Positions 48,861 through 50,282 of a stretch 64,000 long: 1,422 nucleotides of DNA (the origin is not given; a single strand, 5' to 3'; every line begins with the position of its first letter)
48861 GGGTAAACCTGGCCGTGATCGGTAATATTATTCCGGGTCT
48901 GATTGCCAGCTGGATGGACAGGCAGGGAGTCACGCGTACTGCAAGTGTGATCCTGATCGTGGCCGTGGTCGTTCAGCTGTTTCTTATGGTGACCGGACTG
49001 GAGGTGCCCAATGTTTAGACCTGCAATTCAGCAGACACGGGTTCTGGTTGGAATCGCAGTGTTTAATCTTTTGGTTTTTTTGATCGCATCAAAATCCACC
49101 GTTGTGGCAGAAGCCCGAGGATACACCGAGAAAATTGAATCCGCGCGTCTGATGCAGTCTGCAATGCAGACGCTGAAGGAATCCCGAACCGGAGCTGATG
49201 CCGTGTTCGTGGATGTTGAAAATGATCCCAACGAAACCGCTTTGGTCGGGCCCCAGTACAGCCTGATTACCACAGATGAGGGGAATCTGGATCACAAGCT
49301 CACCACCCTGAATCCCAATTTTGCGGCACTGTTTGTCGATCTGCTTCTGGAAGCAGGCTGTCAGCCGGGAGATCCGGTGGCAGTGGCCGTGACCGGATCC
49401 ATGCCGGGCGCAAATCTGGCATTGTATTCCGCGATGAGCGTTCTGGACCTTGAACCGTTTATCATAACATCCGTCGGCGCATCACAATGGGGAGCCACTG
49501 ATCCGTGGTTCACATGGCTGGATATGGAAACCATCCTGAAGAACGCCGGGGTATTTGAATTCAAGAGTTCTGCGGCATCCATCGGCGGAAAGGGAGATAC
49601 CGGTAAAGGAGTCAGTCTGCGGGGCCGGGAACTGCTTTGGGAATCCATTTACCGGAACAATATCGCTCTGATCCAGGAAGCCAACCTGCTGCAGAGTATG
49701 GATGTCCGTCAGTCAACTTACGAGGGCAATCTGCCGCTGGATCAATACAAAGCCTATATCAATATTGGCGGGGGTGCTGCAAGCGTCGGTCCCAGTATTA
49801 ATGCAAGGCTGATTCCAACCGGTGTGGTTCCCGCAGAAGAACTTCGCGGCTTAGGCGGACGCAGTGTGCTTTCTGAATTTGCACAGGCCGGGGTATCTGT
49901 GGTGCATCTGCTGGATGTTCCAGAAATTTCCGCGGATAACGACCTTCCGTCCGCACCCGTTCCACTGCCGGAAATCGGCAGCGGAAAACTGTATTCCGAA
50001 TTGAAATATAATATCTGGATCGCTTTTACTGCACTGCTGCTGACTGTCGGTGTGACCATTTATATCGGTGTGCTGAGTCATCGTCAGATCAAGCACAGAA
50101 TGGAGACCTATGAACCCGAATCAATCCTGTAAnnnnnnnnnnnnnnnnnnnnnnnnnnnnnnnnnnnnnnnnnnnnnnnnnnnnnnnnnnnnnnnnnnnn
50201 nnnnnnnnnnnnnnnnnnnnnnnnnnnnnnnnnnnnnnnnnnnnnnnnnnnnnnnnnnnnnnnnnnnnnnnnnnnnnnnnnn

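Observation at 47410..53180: Poly-gamma-glutamate synthesis genes in a diderm, without PgsA, followed by a candidate outer-membrane export module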

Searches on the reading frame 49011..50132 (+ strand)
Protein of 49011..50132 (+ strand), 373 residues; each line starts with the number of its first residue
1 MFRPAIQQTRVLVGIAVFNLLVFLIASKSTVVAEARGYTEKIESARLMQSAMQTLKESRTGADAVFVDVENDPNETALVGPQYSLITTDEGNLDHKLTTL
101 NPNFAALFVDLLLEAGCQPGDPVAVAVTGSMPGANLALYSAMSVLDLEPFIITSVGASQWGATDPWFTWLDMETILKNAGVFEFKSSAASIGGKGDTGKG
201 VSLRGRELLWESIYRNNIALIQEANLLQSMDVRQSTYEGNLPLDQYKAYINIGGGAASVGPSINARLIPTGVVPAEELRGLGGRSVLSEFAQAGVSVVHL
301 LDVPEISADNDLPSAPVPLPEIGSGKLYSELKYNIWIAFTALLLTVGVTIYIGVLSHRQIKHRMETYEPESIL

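Call 3: search_protein_families(library=pfam, proteins=[window:49011-50132:+], max_evalue=0.01)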
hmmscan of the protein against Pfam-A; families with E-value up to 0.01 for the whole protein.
window:49011-50132:+ (373 aa): 0 families

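Call 4: search_protein_families(library=ncbifam, proteins=[window:49011-50132:+], max_evalue=0.01)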
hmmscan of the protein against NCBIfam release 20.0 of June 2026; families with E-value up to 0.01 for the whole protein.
window:49011-50132:+ (373 aa): 1 family
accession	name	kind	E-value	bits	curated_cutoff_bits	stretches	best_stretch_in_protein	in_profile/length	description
TIGR04332.1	gamma_Glu_sys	subfamily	1.1e-85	287.5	100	1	12-320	3-307/307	poly-gamma-glutamate system protein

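Call 34: find_homologous_proteins(query=window:49011-50129:+, max_evalue=0.001)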
Query window:49011-50129:+ (373 aa): 1861 proteins with E <= 0.001 among 8000 candidates; the best 120 are listed.
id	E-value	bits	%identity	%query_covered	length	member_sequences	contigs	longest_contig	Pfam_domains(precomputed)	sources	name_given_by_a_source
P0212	1.4e-241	819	100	100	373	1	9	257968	-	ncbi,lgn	-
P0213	1.4e-192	657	80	100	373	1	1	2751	-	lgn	-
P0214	1.2e-153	529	65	100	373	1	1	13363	-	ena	-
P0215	3.7e-152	525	63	100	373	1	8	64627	-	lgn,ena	-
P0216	2.1e-149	515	64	100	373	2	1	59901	-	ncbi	-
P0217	6.3e-145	501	61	100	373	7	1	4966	-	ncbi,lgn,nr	ncbi:MAG: poly-gamma-glutamate system protein [Candidatus Marinimicrobia bacterium]|nr:poly-gamma-gl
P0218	1.5e-141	490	59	100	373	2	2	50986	-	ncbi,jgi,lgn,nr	ncbi:MAG: poly-gamma-glutamate system protein [Candidatus Marinimicrobia bacterium]|nr:poly-gamma-gl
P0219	2.3e-141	489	61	100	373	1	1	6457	-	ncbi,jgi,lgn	-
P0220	5.6e-138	478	59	100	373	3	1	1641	-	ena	-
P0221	6.1e-138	478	59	100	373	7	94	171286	-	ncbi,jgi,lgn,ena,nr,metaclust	ncbi:MAG: poly-gamma-glutamate system protein [Candidatus Marinimicrobia bacterium]|jgi:poly-gamma-g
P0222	3.1e-133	462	61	94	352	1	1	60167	-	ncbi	-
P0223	7.7e-128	445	56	100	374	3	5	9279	-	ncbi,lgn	-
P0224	2.3e-127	443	57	100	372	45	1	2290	-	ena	-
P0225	4.5e-125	435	56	100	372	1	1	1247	-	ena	-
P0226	5.9e-125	435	55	100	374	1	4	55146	-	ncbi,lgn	-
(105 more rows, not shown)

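Call 37: find_related_loci(query=A4, collection=genome_contigs, flank=10000)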
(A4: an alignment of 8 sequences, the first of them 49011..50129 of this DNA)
Query A4 (373 aa) in genome_contigs; peptide patterns used: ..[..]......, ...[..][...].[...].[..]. (x = any residue, [..] = any of these).
599 stretches matched a pattern (row limit reached: there are more); 574 encode a relative of the query (tblastn E <= 1e-3); the best 80 are kept; 80 distinct loci.
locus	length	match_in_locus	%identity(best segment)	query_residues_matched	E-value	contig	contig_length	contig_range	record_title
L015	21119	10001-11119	64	1-373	9e-160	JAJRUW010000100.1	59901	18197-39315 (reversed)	MAG: Candidatus Neomarinimicrobiota bacterium isolate Dive96_bin10.244 k141_4965311, whole genome shotgun sequence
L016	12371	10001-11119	64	1-373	3e-156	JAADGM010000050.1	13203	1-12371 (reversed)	MAG: FCB group bacterium isolate M_MetaBat.118 contig-127_7686, whole genome shotgun sequence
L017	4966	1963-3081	61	1-373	2e-156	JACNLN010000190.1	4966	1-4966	MAG: Candidatus Neomarinimicrobiota bacterium isolate NIOZ-UU84 NIOZ-UU_NODE_22067_length_4966_cov_195.498, whole genome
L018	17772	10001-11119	61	1-373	2e-153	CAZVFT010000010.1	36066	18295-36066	MAG TPA_asm: uncultured bacterium isolate SRP077602_co10_428 genome assembly, contig: NODE_3574_length_36066_cov_36.7127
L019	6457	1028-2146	61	1-373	1e-151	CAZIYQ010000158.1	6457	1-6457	MAG TPA_asm: uncultured bacterium isolate SRP216583_co1_146 genome assembly, contig: NODE_12630_length_6457_cov_14.58263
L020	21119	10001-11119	58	1-373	1e-137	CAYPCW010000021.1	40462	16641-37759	MAG TPA_asm: uncultured bacterium isolate SRP118108_co1_497 genome assembly, contig: NODE_461_length_40462_cov_6.192244,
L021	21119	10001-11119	59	1-373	6e-137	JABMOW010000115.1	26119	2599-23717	MAG: Candidatus Neomarinimicrobiota bacterium isolate bin.70 k141_4749269, whole genome shotgun sequence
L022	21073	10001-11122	55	1-373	2e-126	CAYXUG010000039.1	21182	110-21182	MAG TPA_asm: uncultured bacterium isolate binchicken_co201_509 genome assembly, contig: NODE_2521_length_21182_cov_9.192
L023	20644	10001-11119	52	1-373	8e-118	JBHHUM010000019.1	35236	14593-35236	MAG: Fidelibacterota bacterium isolate S.5.sp3_bin.18 NODE_228_length_35236_cov_7.864302, whole genome shotgun sequence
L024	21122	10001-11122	51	1-373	1e-117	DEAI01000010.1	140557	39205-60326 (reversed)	MAG TPA_asm: Candidatus Marinimicrobia bacterium UBA2986 UBA2986_contig_3920, whole genome shotgun sequence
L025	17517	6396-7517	51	1-373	1e-117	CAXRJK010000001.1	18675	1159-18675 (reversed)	MAG: Winogradskyella sp. isolate YZ14D_1.13 genome assembly, contig: k141_856517, whole genome shotgun sequence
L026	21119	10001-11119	53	1-373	2e-117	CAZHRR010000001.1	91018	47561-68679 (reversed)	MAG TPA_asm: uncultured bacterium isolate SRP167671_co4_63 genome assembly, contig: NODE_87_length_91018_cov_8.821345, w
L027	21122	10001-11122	55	1-373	7e-116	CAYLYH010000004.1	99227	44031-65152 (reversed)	MAG TPA_asm: uncultured bacterium isolate SRP077602_co11_399 genome assembly, contig: NODE_92_length_99227_cov_12.179184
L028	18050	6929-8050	51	1-373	8e-116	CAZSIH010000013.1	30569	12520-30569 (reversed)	MAG TPA_asm: uncultured bacterium isolate SRP092902_co1_51 genome assembly, contig: NODE_1814_length_30569_cov_8.196107,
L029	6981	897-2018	51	1-373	1e-115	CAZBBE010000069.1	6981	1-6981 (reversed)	MAG TPA_asm: uncultured bacterium isolate binchicken_co201_144 genome assembly, contig: NODE_12824_length_6981_cov_7.600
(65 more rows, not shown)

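Call 75: search_solved_structures(query=A4, max_evalue=1)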
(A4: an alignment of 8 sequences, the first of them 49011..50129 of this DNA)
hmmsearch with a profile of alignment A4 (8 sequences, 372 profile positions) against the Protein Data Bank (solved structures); distinct sequences matched with E-value up to 1: 10.
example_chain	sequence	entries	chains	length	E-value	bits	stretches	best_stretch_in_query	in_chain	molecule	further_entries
4zxl_A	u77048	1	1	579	0.46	12.9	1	48-78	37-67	O-GlcNAcase NagJ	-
2ydq_A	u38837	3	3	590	0.47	12.9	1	48-78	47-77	O-GLCNACASE NAGJ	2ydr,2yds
5oxd_A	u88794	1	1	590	0.47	12.9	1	48-78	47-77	O-GlcNAcase NagJ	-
6rhe_A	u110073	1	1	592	0.47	12.9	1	48-78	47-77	O-GlcNAcase NagJ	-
2j62_A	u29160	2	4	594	0.47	12.9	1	48-78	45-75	O-GlcNAcase NagJ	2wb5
7khv_A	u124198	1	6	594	0.47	12.9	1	48-78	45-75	O-GlcNAcase NagJ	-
2cbi_A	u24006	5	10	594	0.47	12.9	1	48-78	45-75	HYALURONIDASE | O-GLCNACASE NAGJ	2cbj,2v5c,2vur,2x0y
2xpk_A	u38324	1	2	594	0.47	12.8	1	48-78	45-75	O-GLCNACASE NAGJ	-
2v5d_A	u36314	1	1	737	0.6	12.5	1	48-78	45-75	O-GLCNACASE NAGJ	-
9ydw_K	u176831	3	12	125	0.91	11.9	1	185-220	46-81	VRC49.01 Heavy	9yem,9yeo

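Call 85: search_protein_families(library=pfam, alignment_id=A4, max_evalue=1)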
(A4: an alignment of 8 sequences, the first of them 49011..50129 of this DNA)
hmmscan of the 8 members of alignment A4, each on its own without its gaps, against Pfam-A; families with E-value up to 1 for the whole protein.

A. member 1, window:49011-50129:+ (373 aa): 0 families

B. families by the number of members that match (of 8 scanned): 3 families
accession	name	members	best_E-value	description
PF02203.21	TarH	1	0.082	Tar ligand binding domain homologue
PF11813.13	DUF3334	1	0.12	Protein of unknown function (DUF3334)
PF19987.4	DUF6423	1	0.14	Family of unknown function (DUF6423)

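Call 90: search_dna_similar(query=window:49011-50129:+, collection=plasmids, mode=protein, max_evalue=0.001, max_rows=15)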
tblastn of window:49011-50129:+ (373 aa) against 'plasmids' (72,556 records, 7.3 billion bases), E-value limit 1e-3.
Records with a match: 1; places in all: 1; records where one place covers at least 80% of the query: 0.
Best place of each record, by identity: <60% 1.
By first word of the organism name: Cetobacterium 1.
By predicted mobility (MOB-suite, as given by PLSDB): non-mobilizable 1.
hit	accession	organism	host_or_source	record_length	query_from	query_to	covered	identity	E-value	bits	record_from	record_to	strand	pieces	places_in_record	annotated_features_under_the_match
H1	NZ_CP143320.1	Cetobacterium somerae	intestine of Yellow Catfish,pure culture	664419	11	258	66%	31.0%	2e-22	106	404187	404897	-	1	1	pgsW: poly-gamma-glutamate system protein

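Call 91: get_annotated_region(hit=H1, flank=9000)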
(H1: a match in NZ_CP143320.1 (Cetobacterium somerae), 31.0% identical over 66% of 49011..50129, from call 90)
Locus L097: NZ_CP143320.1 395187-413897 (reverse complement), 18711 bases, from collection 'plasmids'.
description: Cetobacterium somerae strain ceto plasmid p1, complete sequence
organism: Cetobacterium somerae (NCBI taxid 188913)
taxonomy: Bacteria; Fusobacteriota; Fusobacteriia; Fusobacteriales; Fusobacteriaceae; Cetobacterium; Cetobacterium somerae
host: -; source: intestine of Yellow Catfish,pure culture; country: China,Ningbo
typing (MOB-suite, as given by PLSDB): non-mobilizable
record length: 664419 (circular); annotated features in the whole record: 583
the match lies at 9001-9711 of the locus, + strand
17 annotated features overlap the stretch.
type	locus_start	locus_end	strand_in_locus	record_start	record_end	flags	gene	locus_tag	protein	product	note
CDS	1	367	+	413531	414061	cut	-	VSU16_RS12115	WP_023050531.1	chromate transporter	GO:0015703 - chromate transport [Evidence IEA]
CDS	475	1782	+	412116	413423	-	-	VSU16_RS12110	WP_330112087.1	ATP-binding protein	-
CDS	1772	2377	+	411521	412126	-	-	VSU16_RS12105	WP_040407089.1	response regulator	GO:0000160 - phosphorelay signal transduction system [Evidence IEA]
CDS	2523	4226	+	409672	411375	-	ggt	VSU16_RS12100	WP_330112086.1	gamma-glutamyltransferase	GO:0006750 - glutathione biosynthetic process [Evidence IEA]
CDS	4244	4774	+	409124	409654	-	-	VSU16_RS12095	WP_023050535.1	DUF6305 family protein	-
CDS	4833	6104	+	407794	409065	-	-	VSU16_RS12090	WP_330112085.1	TRAP transporter large permease subunit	-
CDS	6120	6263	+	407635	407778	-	-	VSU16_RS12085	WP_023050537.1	hypothetical protein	-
CDS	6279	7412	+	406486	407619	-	-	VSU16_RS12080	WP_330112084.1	succinylglutamate desuccinylase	-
CDS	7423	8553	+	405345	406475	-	pgsB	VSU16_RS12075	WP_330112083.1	poly-gamma-glutamate synthase PgsB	GO:0070501 - poly-gamma-glutamate biosynthetic process [Evidence IEA]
CDS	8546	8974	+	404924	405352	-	pgsC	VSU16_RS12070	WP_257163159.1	poly-gamma-glutamate biosynthesis protein PgsC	GO:0070501 - poly-gamma-glutamate biosynthetic process [Evidence IEA]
CDS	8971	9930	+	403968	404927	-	pgsW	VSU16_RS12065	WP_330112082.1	poly-gamma-glutamate system protein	-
CDS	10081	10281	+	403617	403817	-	-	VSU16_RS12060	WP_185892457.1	cold-shock protein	-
CDS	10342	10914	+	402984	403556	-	-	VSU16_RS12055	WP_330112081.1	sigma-70 family RNA polymerase sigma factor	GO:0006352 - DNA-templated transcription initiation [Evidence IEA]; GO:0006355 - regulation of DNA-templated ...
CDS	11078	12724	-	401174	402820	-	treC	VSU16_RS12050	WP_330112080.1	alpha,alpha-phosphotrehalase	GO:0005991 - trehalose metabolic process [Evidence IEA]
CDS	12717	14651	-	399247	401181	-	-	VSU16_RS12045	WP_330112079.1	fructose-specific PTS transporter subunit EIIC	GO:0009401 - phosphoenolpyruvate-dependent sugar phosphotransferase system [Evidence IEA]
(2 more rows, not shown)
